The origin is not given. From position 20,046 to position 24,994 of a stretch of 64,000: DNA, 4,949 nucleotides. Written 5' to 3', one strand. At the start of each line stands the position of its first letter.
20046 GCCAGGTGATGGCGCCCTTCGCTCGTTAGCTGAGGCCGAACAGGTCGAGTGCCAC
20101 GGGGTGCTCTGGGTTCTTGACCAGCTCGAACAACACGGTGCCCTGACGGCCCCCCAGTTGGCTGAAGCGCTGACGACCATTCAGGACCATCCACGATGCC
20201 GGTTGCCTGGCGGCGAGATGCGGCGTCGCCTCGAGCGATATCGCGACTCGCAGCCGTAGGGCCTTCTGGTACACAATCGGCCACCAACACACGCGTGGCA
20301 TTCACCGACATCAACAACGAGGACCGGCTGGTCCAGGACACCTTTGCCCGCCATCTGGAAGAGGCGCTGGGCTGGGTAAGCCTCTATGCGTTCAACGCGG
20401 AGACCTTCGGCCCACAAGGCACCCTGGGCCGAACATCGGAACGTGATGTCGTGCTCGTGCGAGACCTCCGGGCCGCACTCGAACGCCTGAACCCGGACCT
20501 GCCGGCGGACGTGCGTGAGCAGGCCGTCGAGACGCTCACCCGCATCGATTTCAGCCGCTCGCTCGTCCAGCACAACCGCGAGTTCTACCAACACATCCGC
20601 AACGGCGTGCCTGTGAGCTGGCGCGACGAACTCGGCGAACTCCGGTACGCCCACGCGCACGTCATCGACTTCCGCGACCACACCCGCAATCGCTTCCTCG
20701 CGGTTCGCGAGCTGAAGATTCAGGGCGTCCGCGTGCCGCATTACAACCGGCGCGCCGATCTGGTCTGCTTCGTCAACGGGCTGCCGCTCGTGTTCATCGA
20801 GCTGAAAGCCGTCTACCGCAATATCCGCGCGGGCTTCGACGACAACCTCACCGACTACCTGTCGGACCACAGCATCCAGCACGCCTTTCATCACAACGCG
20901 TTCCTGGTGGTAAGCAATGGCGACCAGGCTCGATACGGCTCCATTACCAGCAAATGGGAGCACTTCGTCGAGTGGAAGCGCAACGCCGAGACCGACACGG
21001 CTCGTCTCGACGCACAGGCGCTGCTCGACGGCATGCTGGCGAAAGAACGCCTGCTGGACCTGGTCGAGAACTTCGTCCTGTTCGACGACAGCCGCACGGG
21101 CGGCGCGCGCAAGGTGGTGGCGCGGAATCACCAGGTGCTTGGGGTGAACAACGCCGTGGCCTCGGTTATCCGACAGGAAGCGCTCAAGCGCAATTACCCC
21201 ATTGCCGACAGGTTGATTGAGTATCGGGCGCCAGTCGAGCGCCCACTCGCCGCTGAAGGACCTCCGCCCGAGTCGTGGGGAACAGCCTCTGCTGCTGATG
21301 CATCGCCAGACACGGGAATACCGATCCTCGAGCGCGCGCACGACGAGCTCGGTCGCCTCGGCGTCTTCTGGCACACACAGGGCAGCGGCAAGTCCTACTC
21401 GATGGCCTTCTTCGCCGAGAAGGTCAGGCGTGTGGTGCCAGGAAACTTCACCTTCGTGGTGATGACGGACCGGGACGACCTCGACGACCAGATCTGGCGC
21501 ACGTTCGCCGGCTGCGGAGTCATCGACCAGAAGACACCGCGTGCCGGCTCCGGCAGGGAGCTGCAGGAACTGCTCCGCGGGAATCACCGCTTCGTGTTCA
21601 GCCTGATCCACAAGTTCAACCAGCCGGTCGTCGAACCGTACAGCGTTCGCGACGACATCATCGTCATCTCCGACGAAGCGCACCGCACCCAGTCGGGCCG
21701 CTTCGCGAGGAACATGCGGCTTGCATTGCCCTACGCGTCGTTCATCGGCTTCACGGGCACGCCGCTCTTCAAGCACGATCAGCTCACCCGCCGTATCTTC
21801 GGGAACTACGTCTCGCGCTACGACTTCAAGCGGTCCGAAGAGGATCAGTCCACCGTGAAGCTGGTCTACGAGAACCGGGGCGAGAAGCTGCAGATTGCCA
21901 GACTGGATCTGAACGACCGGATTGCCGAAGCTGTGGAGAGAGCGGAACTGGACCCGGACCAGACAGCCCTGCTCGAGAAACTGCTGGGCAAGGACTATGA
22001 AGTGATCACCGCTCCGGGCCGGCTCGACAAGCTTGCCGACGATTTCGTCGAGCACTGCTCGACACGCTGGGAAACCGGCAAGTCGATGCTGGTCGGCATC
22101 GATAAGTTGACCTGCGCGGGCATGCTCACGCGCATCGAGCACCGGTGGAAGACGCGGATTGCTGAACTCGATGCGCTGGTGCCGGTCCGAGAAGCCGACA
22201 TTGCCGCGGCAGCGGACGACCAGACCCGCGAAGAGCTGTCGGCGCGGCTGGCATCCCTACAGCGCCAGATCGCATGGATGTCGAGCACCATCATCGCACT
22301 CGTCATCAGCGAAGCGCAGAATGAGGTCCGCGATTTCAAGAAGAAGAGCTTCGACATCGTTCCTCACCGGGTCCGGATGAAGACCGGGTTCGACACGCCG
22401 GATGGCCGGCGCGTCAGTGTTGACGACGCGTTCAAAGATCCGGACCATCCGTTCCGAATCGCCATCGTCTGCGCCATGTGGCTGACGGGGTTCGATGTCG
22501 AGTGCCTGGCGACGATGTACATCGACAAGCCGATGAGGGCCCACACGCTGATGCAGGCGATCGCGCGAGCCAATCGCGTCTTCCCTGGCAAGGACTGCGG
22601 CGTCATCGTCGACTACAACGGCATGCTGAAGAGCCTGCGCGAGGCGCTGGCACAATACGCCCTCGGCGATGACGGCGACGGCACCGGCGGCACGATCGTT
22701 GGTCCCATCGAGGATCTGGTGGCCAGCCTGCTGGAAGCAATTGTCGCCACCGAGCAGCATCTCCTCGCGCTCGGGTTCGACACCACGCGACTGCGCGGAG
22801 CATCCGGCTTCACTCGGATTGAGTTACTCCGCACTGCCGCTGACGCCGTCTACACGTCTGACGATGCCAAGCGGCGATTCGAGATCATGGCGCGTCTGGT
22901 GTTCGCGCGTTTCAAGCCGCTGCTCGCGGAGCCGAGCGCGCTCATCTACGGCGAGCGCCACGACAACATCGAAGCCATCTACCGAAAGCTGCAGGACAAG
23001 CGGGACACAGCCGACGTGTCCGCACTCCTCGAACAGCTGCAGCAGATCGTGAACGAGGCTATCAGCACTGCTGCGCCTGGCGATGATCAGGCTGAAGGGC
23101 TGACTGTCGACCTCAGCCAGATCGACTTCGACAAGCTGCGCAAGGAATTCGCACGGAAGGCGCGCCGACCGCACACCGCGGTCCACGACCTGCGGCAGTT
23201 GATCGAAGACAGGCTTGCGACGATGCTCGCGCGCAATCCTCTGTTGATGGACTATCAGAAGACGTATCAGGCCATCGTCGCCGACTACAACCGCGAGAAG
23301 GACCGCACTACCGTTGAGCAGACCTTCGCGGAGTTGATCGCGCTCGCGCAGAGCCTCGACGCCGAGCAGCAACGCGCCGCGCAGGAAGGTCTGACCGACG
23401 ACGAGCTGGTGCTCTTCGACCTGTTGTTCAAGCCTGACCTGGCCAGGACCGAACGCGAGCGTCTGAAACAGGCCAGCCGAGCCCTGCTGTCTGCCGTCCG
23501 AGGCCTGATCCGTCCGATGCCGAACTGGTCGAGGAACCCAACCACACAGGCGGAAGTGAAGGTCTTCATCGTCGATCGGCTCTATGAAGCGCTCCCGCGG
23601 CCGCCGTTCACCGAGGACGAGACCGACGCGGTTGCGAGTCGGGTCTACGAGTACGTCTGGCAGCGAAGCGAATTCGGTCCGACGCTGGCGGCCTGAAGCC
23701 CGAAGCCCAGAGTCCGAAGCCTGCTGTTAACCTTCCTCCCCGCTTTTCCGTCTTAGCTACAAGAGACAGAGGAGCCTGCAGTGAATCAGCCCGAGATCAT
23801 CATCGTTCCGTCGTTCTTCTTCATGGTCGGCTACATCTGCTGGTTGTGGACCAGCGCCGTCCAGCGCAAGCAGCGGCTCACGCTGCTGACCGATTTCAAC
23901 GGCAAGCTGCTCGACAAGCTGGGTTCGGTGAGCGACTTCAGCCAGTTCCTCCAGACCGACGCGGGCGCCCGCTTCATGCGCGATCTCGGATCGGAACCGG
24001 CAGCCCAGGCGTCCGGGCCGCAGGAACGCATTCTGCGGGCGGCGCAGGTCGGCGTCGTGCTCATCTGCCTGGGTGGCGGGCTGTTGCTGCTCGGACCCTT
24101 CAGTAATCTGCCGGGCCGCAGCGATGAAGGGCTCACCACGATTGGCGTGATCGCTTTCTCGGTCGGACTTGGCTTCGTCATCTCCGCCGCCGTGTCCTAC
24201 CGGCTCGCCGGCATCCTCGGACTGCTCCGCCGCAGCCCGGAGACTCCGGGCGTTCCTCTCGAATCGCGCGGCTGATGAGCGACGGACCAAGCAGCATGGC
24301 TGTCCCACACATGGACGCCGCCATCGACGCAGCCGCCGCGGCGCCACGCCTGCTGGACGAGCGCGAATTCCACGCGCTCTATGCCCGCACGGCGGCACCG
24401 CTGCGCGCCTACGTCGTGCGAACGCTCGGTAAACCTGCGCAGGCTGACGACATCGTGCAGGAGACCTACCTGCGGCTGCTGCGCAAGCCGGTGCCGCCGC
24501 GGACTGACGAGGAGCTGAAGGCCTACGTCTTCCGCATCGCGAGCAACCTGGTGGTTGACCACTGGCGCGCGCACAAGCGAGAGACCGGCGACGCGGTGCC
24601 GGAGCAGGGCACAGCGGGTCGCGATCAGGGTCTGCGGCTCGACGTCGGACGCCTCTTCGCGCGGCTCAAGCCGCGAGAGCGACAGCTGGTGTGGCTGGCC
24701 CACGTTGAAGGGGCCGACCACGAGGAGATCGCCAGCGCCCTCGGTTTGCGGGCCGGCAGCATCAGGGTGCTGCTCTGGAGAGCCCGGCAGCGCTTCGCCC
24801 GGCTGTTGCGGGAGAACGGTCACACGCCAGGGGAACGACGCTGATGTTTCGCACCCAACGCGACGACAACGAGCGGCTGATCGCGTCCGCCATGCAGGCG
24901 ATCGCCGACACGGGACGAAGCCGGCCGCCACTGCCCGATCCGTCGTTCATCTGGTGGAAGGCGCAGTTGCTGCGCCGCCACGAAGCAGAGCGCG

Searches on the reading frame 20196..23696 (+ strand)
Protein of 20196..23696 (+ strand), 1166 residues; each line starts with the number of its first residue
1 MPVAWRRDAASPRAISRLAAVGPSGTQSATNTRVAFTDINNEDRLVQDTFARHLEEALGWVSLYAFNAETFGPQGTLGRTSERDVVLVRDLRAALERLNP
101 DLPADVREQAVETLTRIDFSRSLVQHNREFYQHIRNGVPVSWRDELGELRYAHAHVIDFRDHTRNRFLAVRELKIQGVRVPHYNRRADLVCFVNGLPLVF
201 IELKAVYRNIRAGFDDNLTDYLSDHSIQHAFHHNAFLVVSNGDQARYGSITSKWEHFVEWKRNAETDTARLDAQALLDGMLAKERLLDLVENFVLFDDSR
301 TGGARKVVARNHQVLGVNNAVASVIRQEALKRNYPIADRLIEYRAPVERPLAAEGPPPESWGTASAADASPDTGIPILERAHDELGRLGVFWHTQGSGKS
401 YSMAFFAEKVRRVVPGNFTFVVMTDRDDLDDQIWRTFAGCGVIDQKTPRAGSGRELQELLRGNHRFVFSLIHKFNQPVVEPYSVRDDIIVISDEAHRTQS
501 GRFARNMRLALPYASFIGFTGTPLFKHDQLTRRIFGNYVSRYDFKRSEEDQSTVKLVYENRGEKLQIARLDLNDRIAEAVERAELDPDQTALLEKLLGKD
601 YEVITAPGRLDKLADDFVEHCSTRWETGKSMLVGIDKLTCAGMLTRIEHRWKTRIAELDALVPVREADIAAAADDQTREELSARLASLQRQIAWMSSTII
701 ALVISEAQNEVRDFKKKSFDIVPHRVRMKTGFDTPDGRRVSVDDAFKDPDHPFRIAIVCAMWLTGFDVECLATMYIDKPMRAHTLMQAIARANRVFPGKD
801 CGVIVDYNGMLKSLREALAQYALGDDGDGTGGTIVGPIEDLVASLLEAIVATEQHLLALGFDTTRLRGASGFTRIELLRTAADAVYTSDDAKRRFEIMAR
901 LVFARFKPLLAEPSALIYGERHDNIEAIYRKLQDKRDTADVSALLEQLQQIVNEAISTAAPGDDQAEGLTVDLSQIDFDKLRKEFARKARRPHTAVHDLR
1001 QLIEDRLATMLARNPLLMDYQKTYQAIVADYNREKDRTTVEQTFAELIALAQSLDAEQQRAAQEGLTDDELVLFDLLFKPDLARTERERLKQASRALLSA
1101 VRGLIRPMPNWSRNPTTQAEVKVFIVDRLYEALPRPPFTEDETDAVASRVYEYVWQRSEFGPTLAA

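Call 9: search_protein_families(library=pfam, proteins=[window:20196-23696:+], max_evalue=0.001)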
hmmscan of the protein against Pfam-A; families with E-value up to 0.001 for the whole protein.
window:20196-23696:+ (1166 aa): 5 families
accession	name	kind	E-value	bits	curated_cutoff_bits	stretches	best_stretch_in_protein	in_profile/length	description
PF18766.7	SWI2_SNF2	-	1.5e-63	214.9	26.7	1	378-583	10-215/221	SWI2/SNF2 ATPase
PF04313.20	HSDR_N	-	2.6e-36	125.8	25.1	1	41-254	3-196/198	Type I restriction enzyme R protein N terminus (HSDR_N)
PF11867.13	T1RH-like_C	-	1.6e-25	90.7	26.8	1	834-1131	7-304/329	Type I restriction enzyme HindI endonuclease subunit-like, C-terminal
PF22679.2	T1R_D3-like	-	2.4e-18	67.5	27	1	714-808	61-157/158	Type I restriction enzyme subunit R domain 3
PF04851.21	ResIII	-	1.9e-15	57.6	22.5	1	387-523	24-162/164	Type III restriction enzyme, res subunit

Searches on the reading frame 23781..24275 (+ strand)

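Call 9: search_protein_families(library=pfam, proteins=[window:23781-24275:+], max_evalue=0.001)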
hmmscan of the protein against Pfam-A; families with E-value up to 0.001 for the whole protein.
window:23781-24275:+ (164 aa): 1 family
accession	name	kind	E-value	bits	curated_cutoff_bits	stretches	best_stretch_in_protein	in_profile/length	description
PF19762.4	DUF6249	-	2e-05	24.9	33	1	87-138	55-102/104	Domain of unknown function (DUF6249)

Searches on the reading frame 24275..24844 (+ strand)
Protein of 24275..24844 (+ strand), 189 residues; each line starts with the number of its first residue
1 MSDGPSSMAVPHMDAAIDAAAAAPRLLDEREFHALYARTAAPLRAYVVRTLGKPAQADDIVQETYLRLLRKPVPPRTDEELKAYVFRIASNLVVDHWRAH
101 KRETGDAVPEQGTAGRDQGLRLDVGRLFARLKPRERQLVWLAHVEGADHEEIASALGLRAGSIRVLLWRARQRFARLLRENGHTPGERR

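Call 9: search_protein_families(library=pfam, proteins=[window:24275-24844:+], max_evalue=0.001)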
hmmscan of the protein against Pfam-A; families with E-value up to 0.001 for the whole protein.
window:24275-24844:+ (189 aa): 3 families
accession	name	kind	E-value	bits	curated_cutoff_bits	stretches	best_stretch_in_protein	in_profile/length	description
PF04542.20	Sigma70_r2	-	4.9e-13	49.1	24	1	35-102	1-70/71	Sigma-70 region 2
PF08281.18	Sigma70_r4_2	-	1.4e-10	41.1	25.7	1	123-173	3-53/54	Sigma-70, region 4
PF04545.22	Sigma70_r4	-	5.4e-06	26.3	24.1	1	128-173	2-47/50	Sigma-70, region 4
